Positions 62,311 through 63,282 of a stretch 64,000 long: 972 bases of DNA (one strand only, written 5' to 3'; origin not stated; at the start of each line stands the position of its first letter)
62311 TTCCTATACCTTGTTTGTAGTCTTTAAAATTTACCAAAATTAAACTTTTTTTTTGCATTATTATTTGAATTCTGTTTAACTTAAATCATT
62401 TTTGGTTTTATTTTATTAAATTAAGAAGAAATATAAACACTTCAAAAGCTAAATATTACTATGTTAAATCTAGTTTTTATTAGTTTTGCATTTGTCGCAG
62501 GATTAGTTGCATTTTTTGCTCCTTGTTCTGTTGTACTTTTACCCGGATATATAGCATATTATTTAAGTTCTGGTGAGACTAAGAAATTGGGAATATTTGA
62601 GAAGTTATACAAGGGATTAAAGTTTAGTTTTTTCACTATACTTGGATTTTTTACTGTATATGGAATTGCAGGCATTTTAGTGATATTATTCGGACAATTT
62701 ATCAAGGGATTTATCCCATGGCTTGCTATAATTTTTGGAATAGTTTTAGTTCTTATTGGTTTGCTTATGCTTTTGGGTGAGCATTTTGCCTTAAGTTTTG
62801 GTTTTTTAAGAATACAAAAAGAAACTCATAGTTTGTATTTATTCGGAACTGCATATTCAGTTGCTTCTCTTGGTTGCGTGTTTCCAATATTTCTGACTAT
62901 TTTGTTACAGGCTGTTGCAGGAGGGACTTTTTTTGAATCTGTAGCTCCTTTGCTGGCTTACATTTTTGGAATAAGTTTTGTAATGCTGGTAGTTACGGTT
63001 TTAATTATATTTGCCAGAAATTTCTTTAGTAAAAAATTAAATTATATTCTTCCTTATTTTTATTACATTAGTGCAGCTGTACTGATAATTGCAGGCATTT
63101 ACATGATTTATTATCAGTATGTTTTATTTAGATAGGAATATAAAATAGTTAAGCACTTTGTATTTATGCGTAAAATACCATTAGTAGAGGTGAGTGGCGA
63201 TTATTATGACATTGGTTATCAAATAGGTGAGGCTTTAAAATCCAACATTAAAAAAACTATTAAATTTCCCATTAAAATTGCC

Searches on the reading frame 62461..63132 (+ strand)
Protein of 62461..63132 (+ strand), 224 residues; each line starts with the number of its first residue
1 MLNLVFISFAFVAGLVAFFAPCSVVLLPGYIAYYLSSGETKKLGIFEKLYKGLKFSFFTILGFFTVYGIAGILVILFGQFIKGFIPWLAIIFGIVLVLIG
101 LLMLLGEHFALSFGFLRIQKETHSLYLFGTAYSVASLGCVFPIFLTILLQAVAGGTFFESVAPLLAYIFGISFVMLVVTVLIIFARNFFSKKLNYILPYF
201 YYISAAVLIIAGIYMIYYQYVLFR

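Call 28: search_protein_families(library=pfam, proteins=[window:62461-63132:+], max_evalue=0.01)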
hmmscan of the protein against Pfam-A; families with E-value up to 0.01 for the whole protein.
window:62461-63132:+ (224 aa): 1 family
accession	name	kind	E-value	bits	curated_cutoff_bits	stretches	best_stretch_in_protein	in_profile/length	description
PF13386.12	DsbD_2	-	0.0034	17.8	24.9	0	10-203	2-195/199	Cytochrome C biogenesis protein transmembrane region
